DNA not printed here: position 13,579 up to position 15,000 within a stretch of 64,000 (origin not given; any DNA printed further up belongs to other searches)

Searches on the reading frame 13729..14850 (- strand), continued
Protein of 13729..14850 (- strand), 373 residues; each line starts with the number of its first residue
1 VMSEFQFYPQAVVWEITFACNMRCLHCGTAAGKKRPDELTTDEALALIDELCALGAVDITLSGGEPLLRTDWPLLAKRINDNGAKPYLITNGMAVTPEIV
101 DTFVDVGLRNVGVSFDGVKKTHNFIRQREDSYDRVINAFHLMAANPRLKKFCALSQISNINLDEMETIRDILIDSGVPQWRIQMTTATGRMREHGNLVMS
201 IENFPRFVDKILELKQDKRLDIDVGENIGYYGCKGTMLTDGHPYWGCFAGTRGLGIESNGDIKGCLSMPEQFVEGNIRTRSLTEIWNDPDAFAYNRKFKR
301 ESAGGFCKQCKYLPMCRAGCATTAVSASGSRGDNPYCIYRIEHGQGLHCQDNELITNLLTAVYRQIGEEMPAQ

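Call 71: search_protein_families(library=ncbifam, proteins=[P0132, P0133, P0134, P0135, L080:5004-6266:+, L082:3007-4161:+, L083:2947-4371:+], max_evalue=1e-40)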
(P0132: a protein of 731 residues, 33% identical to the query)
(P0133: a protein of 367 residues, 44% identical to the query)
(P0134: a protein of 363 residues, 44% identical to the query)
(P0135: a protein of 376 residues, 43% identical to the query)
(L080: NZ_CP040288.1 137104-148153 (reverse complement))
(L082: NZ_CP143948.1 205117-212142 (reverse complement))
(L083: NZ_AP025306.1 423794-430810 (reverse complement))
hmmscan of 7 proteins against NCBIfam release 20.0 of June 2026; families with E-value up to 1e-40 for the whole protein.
P0132 (731 aa): 18 families
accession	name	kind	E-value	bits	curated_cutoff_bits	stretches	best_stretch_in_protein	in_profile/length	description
TIGR04103.1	rSAM_nif11_3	equivalog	9.8e-95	317.6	725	2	396-726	7-346/412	nif11-class peptide radical SAM maturase 3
TIGR03913.1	rad_SAM_trio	equivalog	1.9e-89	300.3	591.75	2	396-723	21-353/477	GDL motif peptide-associated radical SAM/SPASM maturase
TIGR04133.1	rSAM_w_lipo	hypoth_equivalog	7.2e-78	262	425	1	3-320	20-333/350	TIGR04133 family radical SAM/SPASM protein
TIGR04545.1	rSAM_ahbD_hemeb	equivalog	1.5e-64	218.5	500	0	398-723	4-336/339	heme b synthase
TIGR04051.1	rSAM_NirJ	equivalog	8.6e-64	215.7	515.45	0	399-557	7-165/354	heme d1 biosynthesis radical SAM protein NirJ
TIGR03962.1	mycofact_rSAM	equivalog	4.3e-62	210.3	265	0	11-335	16-331/339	mycofactocin radical SAM maturase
TIGR04055.1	rSAM_NirJ2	equivalog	1.2e-61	209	500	0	16-324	9-309/326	putative heme d1 biosynthesis radical SAM protein NirJ2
TIGR04250.1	SCM_rSAM_ScmE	equivalog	1.5e-60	205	400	0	396-556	5-166/358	SynChlorMet cassette radical SAM/SPASM protein ScmE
NF050035.1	rSAM_WgK_link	exception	4.6e-58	197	650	0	397-548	12-164/367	radical SAM/SPASM peptide maturase WgkB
TIGR04303.1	GeoRSP_rSAM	equivalog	7.2e-57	193.4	400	0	403-722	14-324/325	GeoRSP system radical SAM/SPASM protein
TIGR04546.1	rSAM_ahbC_deAc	equivalog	3.3e-56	190.7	650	0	399-558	44-203/390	12,18-didecarboxysiroheme deacetylase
TIGR04053.2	TIGR04053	equivalog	4.9e-55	187.3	395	0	398-565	12-183/366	TIGR04053 family radical SAM/SPASM domain-containing protein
TIGR04347.1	pseudo_SAM_Halo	equivalog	5e-55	187.3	525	0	399-559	43-203/390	TIGR04347 family pseudo-SAM/SPASM protein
TIGR02109.1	PQQ_syn_pqqE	equivalog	2e-54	184.9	381.35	0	394-727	7-335/358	pyrroloquinoline quinone biosynthesis protein PqqE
TIGR04251.1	SCM_rSAM_ScmF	equivalog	6.4e-52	177.1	400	0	394-727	4-343/353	SynChlorMet cassette radical SAM/SPASM protein ScmF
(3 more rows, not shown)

P0133 (367 aa): 6 families
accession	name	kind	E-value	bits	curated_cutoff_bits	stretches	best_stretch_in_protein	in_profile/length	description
TIGR03913.1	rad_SAM_trio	equivalog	5.5e-68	229.5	591.75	1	5-339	15-356/477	GDL motif peptide-associated radical SAM/SPASM maturase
TIGR04103.1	rSAM_nif11_3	equivalog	4.4e-65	219.9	725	1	13-339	9-346/412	nif11-class peptide radical SAM maturase 3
TIGR04133.1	rSAM_w_lipo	hypoth_equivalog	1.8e-48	165.3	425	1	14-317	29-330/350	TIGR04133 family radical SAM/SPASM protein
TIGR04055.1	rSAM_NirJ2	equivalog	8.1e-48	163.6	500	1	11-338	2-325/326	putative heme d1 biosynthesis radical SAM protein NirJ2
TIGR04545.1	rSAM_ahbD_hemeb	equivalog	1.2e-47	163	500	1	11-338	2-338/339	heme b synthase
TIGR04053.2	TIGR04053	equivalog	5.5e-42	144.3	395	0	8-218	7-217/366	TIGR04053 family radical SAM/SPASM domain-containing protein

P0134 (363 aa): 8 families
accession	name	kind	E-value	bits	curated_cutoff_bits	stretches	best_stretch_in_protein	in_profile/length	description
TIGR04133.1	rSAM_w_lipo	hypoth_equivalog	6.4e-57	193.1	425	1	5-314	21-328/350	TIGR04133 family radical SAM/SPASM protein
TIGR03913.1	rad_SAM_trio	equivalog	1.3e-52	178.7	591.75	1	9-338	20-356/477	GDL motif peptide-associated radical SAM/SPASM maturase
TIGR04103.1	rSAM_nif11_3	equivalog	8.8e-50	169.5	725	1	7-336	4-344/412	nif11-class peptide radical SAM maturase 3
TIGR04545.1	rSAM_ahbD_hemeb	equivalog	1.1e-49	169.7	500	1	11-336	3-337/339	heme b synthase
TIGR04055.1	rSAM_NirJ2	equivalog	1.6e-47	162.6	500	1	11-329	3-314/326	putative heme d1 biosynthesis radical SAM protein NirJ2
TIGR04053.2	TIGR04053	equivalog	1.4e-43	149.6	395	1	8-223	8-225/366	TIGR04053 family radical SAM/SPASM domain-containing protein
TIGR04546.1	rSAM_ahbC_deAc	equivalog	1.3e-41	142.7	650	0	6-212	37-243/390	12,18-didecarboxysiroheme deacetylase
TIGR04347.1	pseudo_SAM_Halo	equivalog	3e-41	142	525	0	6-214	36-244/390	TIGR04347 family pseudo-SAM/SPASM protein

P0135 (376 aa): 6 families
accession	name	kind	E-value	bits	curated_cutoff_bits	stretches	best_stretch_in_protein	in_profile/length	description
TIGR03913.1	rad_SAM_trio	equivalog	1.4e-93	313.8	591.75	1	10-361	16-372/477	GDL motif peptide-associated radical SAM/SPASM maturase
TIGR04103.1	rSAM_nif11_3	equivalog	3.4e-89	299.3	725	1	14-359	6-360/412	nif11-class peptide radical SAM maturase 3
TIGR03962.1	mycofact_rSAM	equivalog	3.3e-43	148.2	265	1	11-339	9-327/339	mycofactocin radical SAM maturase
TIGR04133.1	rSAM_w_lipo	hypoth_equivalog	4.7e-43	147.5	425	1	15-324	26-331/350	TIGR04133 family radical SAM/SPASM protein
TIGR04347.1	pseudo_SAM_Halo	equivalog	9.4e-43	146.9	525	0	14-179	39-206/390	TIGR04347 family pseudo-SAM/SPASM protein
TIGR04545.1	rSAM_ahbD_hemeb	equivalog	1.2e-42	146.6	500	1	15-344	2-338/339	heme b synthase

L080:5004-6266:+ (420 aa): 5 families
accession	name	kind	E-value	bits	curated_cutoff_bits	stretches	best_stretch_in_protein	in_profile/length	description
TIGR04103.1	rSAM_nif11_3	equivalog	2.5e-257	853.1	725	1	5-414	1-410/412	nif11-class peptide radical SAM maturase 3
TIGR03913.1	rad_SAM_trio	equivalog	4.3e-124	414.5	591.75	1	9-385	19-391/477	GDL motif peptide-associated radical SAM/SPASM maturase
TIGR04545.1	rSAM_ahbD_hemeb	equivalog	6.1e-45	154.1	500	1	12-348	3-337/339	heme b synthase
TIGR04133.1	rSAM_w_lipo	hypoth_equivalog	2e-44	152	425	1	4-351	19-349/350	TIGR04133 family radical SAM/SPASM protein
TIGR04055.1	rSAM_NirJ2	equivalog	3.8e-43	148.3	500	1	12-338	3-312/326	putative heme d1 biosynthesis radical SAM protein NirJ2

L082:3007-4161:+ (384 aa): 5 families
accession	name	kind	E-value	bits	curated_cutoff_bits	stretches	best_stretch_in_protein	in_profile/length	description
TIGR04103.1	rSAM_nif11_3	equivalog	1.2e-69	234.9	725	1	3-339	3-346/412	nif11-class peptide radical SAM maturase 3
TIGR03913.1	rad_SAM_trio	equivalog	1.1e-66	225.2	591.75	1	7-342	21-359/477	GDL motif peptide-associated radical SAM/SPASM maturase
TIGR04133.1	rSAM_w_lipo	hypoth_equivalog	2.4e-54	184.6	425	1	2-317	21-331/350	TIGR04133 family radical SAM/SPASM protein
TIGR04545.1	rSAM_ahbD_hemeb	equivalog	1.5e-52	179.2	500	1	8-338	3-338/339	heme b synthase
NF045574.1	sacti_mat_StsB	exception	1.6e-41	142.6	625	0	3-333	94-411/466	StsB family radical SAM/SPASM domain sactipeptide maturase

L083:2947-4371:+ (474 aa): 5 families
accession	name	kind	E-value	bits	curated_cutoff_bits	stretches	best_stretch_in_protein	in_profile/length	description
TIGR03913.1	rad_SAM_trio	equivalog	1.4e-160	534.9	591.75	1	9-459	5-463/477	GDL motif peptide-associated radical SAM/SPASM maturase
TIGR04103.1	rSAM_nif11_3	equivalog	3.2e-138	460.8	725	1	24-400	6-388/412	nif11-class peptide radical SAM maturase 3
TIGR04133.1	rSAM_w_lipo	hypoth_equivalog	1.5e-51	175.4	425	1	25-359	26-349/350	TIGR04133 family radical SAM/SPASM protein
TIGR04545.1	rSAM_ahbD_hemeb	equivalog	6.8e-45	154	500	1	26-356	3-337/339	heme b synthase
TIGR04053.2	TIGR04053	equivalog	1.6e-44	152.6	395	0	21-227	6-215/366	TIGR04053 family radical SAM/SPASM domain-containing protein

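Call 72: search_protein_families(library=ncbifam, proteins=[P0223, P0213, P0153, P0192, P0203, P0140], max_evalue=1e-30)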
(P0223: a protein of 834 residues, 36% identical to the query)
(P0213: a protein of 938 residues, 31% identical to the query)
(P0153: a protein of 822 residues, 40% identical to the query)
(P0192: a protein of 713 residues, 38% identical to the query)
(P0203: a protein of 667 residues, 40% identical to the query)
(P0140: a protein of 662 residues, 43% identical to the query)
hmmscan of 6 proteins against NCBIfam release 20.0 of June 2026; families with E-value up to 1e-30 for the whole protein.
P0223 (834 aa): 11 families
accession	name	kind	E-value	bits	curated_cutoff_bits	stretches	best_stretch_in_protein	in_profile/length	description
TIGR03913.1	rad_SAM_trio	equivalog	6.7e-51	173.1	591.75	1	494-826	19-355/477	GDL motif peptide-associated radical SAM/SPASM maturase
TIGR04103.1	rSAM_nif11_3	equivalog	8.1e-51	172.9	725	1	497-825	8-344/412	nif11-class peptide radical SAM maturase 3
TIGR04545.1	rSAM_ahbD_hemeb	equivalog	2.4e-42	145.6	500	1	497-826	3-338/339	heme b synthase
TIGR04133.1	rSAM_w_lipo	hypoth_equivalog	6e-42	143.8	425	1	494-805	24-330/350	TIGR04133 family radical SAM/SPASM protein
TIGR04051.1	rSAM_NirJ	equivalog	1.5e-38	132.7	515.45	0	496-653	4-160/354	heme d1 biosynthesis radical SAM protein NirJ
TIGR04053.2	TIGR04053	equivalog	1.1e-36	126.9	395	0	493-667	7-183/366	TIGR04053 family radical SAM/SPASM domain-containing protein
TIGR04055.1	rSAM_NirJ2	equivalog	6.6e-36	124.5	500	1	498-826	4-325/326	putative heme d1 biosynthesis radical SAM protein NirJ2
NF050035.1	rSAM_WgK_link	exception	2.1e-34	119.1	650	0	496-691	11-204/367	radical SAM/SPASM peptide maturase WgkB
TIGR03962.1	mycofact_rSAM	equivalog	2.1e-33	115.9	265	1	493-821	11-327/339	mycofactocin radical SAM maturase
TIGR04546.1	rSAM_ahbC_deAc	equivalog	5.2e-33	114.4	650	0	496-658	41-202/390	12,18-didecarboxysiroheme deacetylase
TIGR04347.1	pseudo_SAM_Halo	equivalog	3.1e-32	112.3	525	0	496-658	40-201/390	TIGR04347 family pseudo-SAM/SPASM protein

P0213 (938 aa): 34 families (the best 25 are shown)
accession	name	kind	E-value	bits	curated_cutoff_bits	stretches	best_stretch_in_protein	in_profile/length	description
TIGR04334.1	rSAM_Clo7bot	equivalog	2.2e-126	422.1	600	1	500-929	1-431/440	radical SAM/SPASM domain Clo7bot peptide maturase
TIGR04463.1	rSAM_vs_C_rich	equivalog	2.6e-86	290.1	525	1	504-911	1-404/438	TIGR04463 family radical SAM/SPASM RiPP maturase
NF038107.1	rSAM_NF038107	equivalog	6.8e-80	269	600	1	500-935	2-435/444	Cys-every-fifth radical SAM/SPASM peptide maturase CefB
TIGR04103.1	rSAM_nif11_3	equivalog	3.2e-74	250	725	1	6-342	6-354/412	nif11-class peptide radical SAM maturase 3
TIGR03913.1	rad_SAM_trio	equivalog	8e-62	209.2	591.75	1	5-340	19-362/477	GDL motif peptide-associated radical SAM/SPASM maturase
TIGR04133.1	rSAM_w_lipo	hypoth_equivalog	5.4e-61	206.5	425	1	7-313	26-333/350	TIGR04133 family radical SAM/SPASM protein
NF052473.1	rSAM_FlmE_OhkG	exception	8.1e-60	202.9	500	1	499-929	1-453/481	FlmE/OhkG family radical SAM/SPASM peptide maturase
TIGR04545.1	rSAM_ahbD_hemeb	equivalog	4.6e-56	190.7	500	1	7-331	2-337/339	heme b synthase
TIGR03962.1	mycofact_rSAM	equivalog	1.1e-53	182.6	265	1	4-326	11-328/339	mycofactocin radical SAM maturase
NF047865.1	rSAM_PapB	equivalog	3.5e-50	171.1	340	1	589-908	4-323/330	PapB family radical SAM/SPASM ranthipeptide maturase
TIGR04055.1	rSAM_NirJ2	equivalog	2.8e-49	168.4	500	1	8-331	3-324/326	putative heme d1 biosynthesis radical SAM protein NirJ2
NF041298.1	rSAM_mat_DynA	equivalog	7.6e-49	166.6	450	1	592-906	5-326/356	dynobactin maturation radical SAM/SPASM protein DynA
TIGR04051.1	rSAM_NirJ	equivalog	1e-48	166.1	515.45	0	7-190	4-189/354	heme d1 biosynthesis radical SAM protein NirJ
TIGR04053.2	TIGR04053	equivalog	8.8e-47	160.1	395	1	2-212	5-219/366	TIGR04053 family radical SAM/SPASM domain-containing protein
TIGR03942.1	sulfatase_rSAM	equivalog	1.2e-45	156.2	349.45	0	595-915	8-338/363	anaerobic sulfatase maturase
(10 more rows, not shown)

P0153 (822 aa): 13 families
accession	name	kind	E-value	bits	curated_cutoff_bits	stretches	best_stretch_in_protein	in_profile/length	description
TIGR04103.1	rSAM_nif11_3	equivalog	4.6e-85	285.7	725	1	2-364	2-365/412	nif11-class peptide radical SAM maturase 3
TIGR03913.1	rad_SAM_trio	equivalog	5.8e-84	282.2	591.75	1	4-368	18-379/477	GDL motif peptide-associated radical SAM/SPASM maturase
TIGR04545.1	rSAM_ahbD_hemeb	equivalog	2.2e-49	168.8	500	1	8-343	3-337/339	heme b synthase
TIGR04133.1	rSAM_w_lipo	hypoth_equivalog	2.4e-43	148.4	425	1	5-324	24-331/350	TIGR04133 family radical SAM/SPASM protein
TIGR03962.1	mycofact_rSAM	equivalog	3e-39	135.1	265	1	6-339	13-329/339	mycofactocin radical SAM maturase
TIGR04055.1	rSAM_NirJ2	equivalog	4.2e-39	135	500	1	8-343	3-324/326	putative heme d1 biosynthesis radical SAM protein NirJ2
TIGR04347.1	pseudo_SAM_Halo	equivalog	4.5e-38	131.5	525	0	6-173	39-208/390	TIGR04347 family pseudo-SAM/SPASM protein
TIGR04053.2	TIGR04053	equivalog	5.9e-38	131.1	395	0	2-180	5-189/366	TIGR04053 family radical SAM/SPASM domain-containing protein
TIGR04051.1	rSAM_NirJ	equivalog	1.1e-37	129.9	515.45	0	7-165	4-164/354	heme d1 biosynthesis radical SAM protein NirJ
TIGR04546.1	rSAM_ahbC_deAc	equivalog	4.2e-36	124.6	650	1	7-164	41-200/390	12,18-didecarboxysiroheme deacetylase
NF045574.1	sacti_mat_StsB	exception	6.8e-34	117.5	625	1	9-168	100-260/466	StsB family radical SAM/SPASM domain sactipeptide maturase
TIGR04054.1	rSAM_NirJ1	equivalog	6.9e-34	117.1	650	0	7-163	38-196/387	putative heme d1 biosynthesis radical SAM protein NirJ1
NF050035.1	rSAM_WgK_link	exception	4.3e-33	114.8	650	0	11-157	15-164/367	radical SAM/SPASM peptide maturase WgkB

P0192 (713 aa): 9 families
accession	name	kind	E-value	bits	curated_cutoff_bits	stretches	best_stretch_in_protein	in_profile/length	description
TIGR04103.1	rSAM_nif11_3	equivalog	3.2e-76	256.6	725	1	41-399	5-360/412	nif11-class peptide radical SAM maturase 3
TIGR03913.1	rad_SAM_trio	equivalog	1.1e-74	251.6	591.75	1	38-406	16-378/477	GDL motif peptide-associated radical SAM/SPASM maturase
TIGR04133.1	rSAM_w_lipo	hypoth_equivalog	1.9e-40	138.9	425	1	30-364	14-331/350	TIGR04133 family radical SAM/SPASM protein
TIGR03962.1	mycofact_rSAM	equivalog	8.8e-38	130.3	265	1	42-369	12-318/339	mycofactocin radical SAM maturase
TIGR04545.1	rSAM_ahbD_hemeb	equivalog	1.5e-37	129.8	500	1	44-382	3-336/339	heme b synthase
TIGR04347.1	pseudo_SAM_Halo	equivalog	4.4e-34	118.4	525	0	41-212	38-207/390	TIGR04347 family pseudo-SAM/SPASM protein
TIGR04053.2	TIGR04053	equivalog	1.1e-33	117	395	0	39-249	6-216/366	TIGR04053 family radical SAM/SPASM domain-containing protein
TIGR04055.1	rSAM_NirJ2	equivalog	6.6e-32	111.3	500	1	45-382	4-323/326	putative heme d1 biosynthesis radical SAM protein NirJ2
TIGR04546.1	rSAM_ahbC_deAc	equivalog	2.3e-31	109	650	0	43-200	41-196/390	12,18-didecarboxysiroheme deacetylase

P0203 (667 aa): 12 families
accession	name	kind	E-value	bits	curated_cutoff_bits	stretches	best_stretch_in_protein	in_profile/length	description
TIGR04103.1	rSAM_nif11_3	equivalog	1.9e-61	207.9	725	1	7-345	6-346/412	nif11-class peptide radical SAM maturase 3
TIGR03913.1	rad_SAM_trio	equivalog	1.4e-50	172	591.75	1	5-358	18-366/477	GDL motif peptide-associated radical SAM/SPASM maturase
TIGR04545.1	rSAM_ahbD_hemeb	equivalog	3.3e-50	171.4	500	1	9-344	3-338/339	heme b synthase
TIGR04133.1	rSAM_w_lipo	hypoth_equivalog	3.8e-41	141.2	425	1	8-326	26-334/350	TIGR04133 family radical SAM/SPASM protein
TIGR04053.2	TIGR04053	equivalog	5.3e-38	131.2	395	1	2-344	4-365/366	TIGR04053 family radical SAM/SPASM domain-containing protein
TIGR03962.1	mycofact_rSAM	equivalog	4.6e-36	124.7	265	0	3-155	9-162/339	mycofactocin radical SAM maturase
TIGR04347.1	pseudo_SAM_Halo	equivalog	4.8e-36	124.8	525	1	4-341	37-383/390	TIGR04347 family pseudo-SAM/SPASM protein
NF045574.1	sacti_mat_StsB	exception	1.5e-35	122.9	625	0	10-160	100-250/466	StsB family radical SAM/SPASM domain sactipeptide maturase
TIGR04051.1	rSAM_NirJ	equivalog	9.3e-35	120.2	515.45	1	8-341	4-346/354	heme d1 biosynthesis radical SAM protein NirJ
TIGR04055.1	rSAM_NirJ2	equivalog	4.8e-34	118.4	500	1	9-344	3-325/326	putative heme d1 biosynthesis radical SAM protein NirJ2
TIGR04546.1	rSAM_ahbC_deAc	equivalog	2.1e-32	112.4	650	1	3-327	36-369/390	12,18-didecarboxysiroheme deacetylase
NF050035.1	rSAM_WgK_link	exception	2.4e-32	112.3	650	0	4-156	7-161/367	radical SAM/SPASM peptide maturase WgkB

P0140 (662 aa): 12 families
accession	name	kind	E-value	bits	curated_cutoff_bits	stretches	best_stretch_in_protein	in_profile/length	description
TIGR04103.1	rSAM_nif11_3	equivalog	7.7e-89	298.2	725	1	10-359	3-353/412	nif11-class peptide radical SAM maturase 3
TIGR03913.1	rad_SAM_trio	equivalog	6.5e-82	275.4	591.75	1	6-358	13-362/477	GDL motif peptide-associated radical SAM/SPASM maturase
TIGR03962.1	mycofact_rSAM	equivalog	1.1e-45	156.3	265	1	14-348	14-331/339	mycofactocin radical SAM maturase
TIGR04133.1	rSAM_w_lipo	hypoth_equivalog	3.1e-42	144.8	425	1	14-332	26-332/350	TIGR04133 family radical SAM/SPASM protein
TIGR04545.1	rSAM_ahbD_hemeb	equivalog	1.2e-41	143.3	500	1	14-350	2-337/339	heme b synthase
TIGR04053.2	TIGR04053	equivalog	1.3e-40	139.8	395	1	10-221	6-221/366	TIGR04053 family radical SAM/SPASM domain-containing protein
TIGR04051.1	rSAM_NirJ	equivalog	5e-40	137.5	515.45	1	14-176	4-168/354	heme d1 biosynthesis radical SAM protein NirJ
TIGR04347.1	pseudo_SAM_Halo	equivalog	1.4e-37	129.9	525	0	13-182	39-210/390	TIGR04347 family pseudo-SAM/SPASM protein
TIGR04546.1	rSAM_ahbC_deAc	equivalog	1.9e-35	122.4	650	0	13-174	40-203/390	12,18-didecarboxysiroheme deacetylase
TIGR04055.1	rSAM_NirJ2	equivalog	1.5e-33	116.7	500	1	15-350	3-324/326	putative heme d1 biosynthesis radical SAM protein NirJ2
TIGR04303.1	GeoRSP_rSAM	equivalog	2.8e-32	112.6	400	1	15-349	8-325/325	GeoRSP system radical SAM/SPASM protein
NF045574.1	sacti_mat_StsB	exception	3.1e-31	108.7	625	0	17-336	101-400/466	StsB family radical SAM/SPASM domain sactipeptide maturase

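Call 79: find_homologous_proteins(query=P0133, max_evalue=1e-40)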
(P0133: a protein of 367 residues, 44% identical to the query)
Query P0133 (367 aa): 65 proteins with E <= 1e-40 among 2212 candidates.
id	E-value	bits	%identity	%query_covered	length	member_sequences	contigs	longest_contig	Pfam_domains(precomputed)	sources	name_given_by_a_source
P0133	3.2e-249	844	100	100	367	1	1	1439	PF04055.28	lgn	-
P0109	7.4e-108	379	46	96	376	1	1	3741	PF13186.12,PF04055.28,PF13353.12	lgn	-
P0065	7.4e-106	372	45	99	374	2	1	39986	PF13186.12,PF04055.28,PF13353.12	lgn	-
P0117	4.7e-105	370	46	99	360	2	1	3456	PF13186.12,PF04055.28,PF13353.12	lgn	-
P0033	6.5e-105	369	45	99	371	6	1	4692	PF13186.12,PF04055.28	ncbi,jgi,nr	ncbi:MAG TPA: radical SAM protein [candidate division Zixibacteria bacterium]|nr:radical SAM protein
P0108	4.5e-103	363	47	99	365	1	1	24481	PF13186.12,PF04055.28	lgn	-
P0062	7.8e-103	362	43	99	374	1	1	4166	PF13186.12,PF04055.28,PF13353.12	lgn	-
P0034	1.7e-102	361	46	98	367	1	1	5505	PF13186.12,PF04055.28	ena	-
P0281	6.5e-102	359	44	98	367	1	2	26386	PF13186.12,PF04055.28,PF13353.12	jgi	jgi:radical SAM protein with 4Fe4S-binding SPASM domain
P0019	2.1e-101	358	44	100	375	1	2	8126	PF13186.12,PF04055.28,PF13353.12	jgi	jgi:radical SAM protein with 4Fe4S-binding SPASM domain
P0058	2.1e-101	358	45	99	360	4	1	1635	PF13186.12,PF04055.28,PF13353.12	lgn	-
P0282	1.6e-100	355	43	98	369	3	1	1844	PF13186.12,PF04055.28,PF13353.12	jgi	jgi:radical SAM protein with 4Fe4S-binding SPASM domain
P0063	2.6e-100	354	44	99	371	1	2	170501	PF13186.12,PF04055.28,PF13353.12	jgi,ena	-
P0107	4.7e-100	353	44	97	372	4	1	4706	PF13186.12,PF04055.28,PF13353.12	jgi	-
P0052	8.9e-100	352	44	96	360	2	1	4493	PF13186.12,PF04055.28,PF13353.12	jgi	-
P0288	2.0e-85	305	44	92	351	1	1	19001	PF13186.12,PF04055.28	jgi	jgi:radical SAM protein with 4Fe4S-binding SPASM domain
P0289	4.6e-85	304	41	92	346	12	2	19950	PF13186.12,PF04055.28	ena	-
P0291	1.2e-81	293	40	91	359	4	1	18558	PF13186.12,PF04055.28,PF13353.12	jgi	jgi:radical SAM protein with 4Fe4S-binding SPASM domain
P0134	9.8e-80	286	38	98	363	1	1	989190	PF13186.12,PF04055.28,PF13353.12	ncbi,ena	-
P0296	5.6e-65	238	37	91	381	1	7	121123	PF13186.12,PF04055.28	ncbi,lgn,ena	-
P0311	3.5e-55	206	34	89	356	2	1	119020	PF13186.12,PF04055.28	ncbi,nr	ncbi:MAG: radical SAM protein [Myxococcota bacterium]|nr:radical SAM protein [Myxococcota bacterium]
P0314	5.4e-54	202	33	92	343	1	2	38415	PF13186.12,PF04055.28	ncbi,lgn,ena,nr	ncbi:MAG: radical SAM protein [Halanaerobiales bacterium]|nr:radical SAM protein [Halanaerobiales ba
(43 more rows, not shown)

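Call 80: find_encoding_contigs(protein=P0134, flank=4000, max_places=1)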
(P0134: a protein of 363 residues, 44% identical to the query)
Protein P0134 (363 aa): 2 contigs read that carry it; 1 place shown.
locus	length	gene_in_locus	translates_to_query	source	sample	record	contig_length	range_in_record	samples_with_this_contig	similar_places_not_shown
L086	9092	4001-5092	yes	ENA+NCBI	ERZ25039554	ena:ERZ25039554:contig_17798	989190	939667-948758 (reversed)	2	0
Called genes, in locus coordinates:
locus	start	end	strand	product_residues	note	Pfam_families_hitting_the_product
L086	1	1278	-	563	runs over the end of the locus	PF03814:KdpA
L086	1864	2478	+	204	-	-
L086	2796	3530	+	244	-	PF00041:fn3 (faint)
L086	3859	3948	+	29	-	-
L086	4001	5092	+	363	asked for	PF04055:Radical_SAM, PF13353:Fer4_12, PF13186:SPASM (faint)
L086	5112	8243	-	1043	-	PF17874:TPR_MalT, PF24885:TPR_NPHP3, PF13424:TPR_12, PF17874:TPR_MalT, PF13424:TPR_12, PF24885:TPR_NPHP3, PF13424:TPR_12, PF12770:CHAT, +7 more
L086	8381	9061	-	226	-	-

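Call 81: find_encoding_contigs(protein=P0288, flank=4000, max_places=1)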
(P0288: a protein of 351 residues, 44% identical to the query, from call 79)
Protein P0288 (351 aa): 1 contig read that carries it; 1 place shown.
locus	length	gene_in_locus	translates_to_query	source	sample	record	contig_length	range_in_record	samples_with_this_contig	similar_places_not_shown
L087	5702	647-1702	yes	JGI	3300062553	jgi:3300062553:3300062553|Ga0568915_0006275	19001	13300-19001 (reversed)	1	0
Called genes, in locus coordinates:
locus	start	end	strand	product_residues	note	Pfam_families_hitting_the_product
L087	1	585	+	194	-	?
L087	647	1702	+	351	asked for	PF04055:Radical_SAM, PF13186:SPASM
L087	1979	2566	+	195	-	PF01966:HD (weak)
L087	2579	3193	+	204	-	-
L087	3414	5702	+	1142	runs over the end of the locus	PF17757:UvrB_inter, PF02559:CarD_TRCF_RID, PF00270:DEAD, PF04851:ResIII, PF00271:Helicase_C, PF22590:Cas3-like_C_2 (faint), PF03461:TRCF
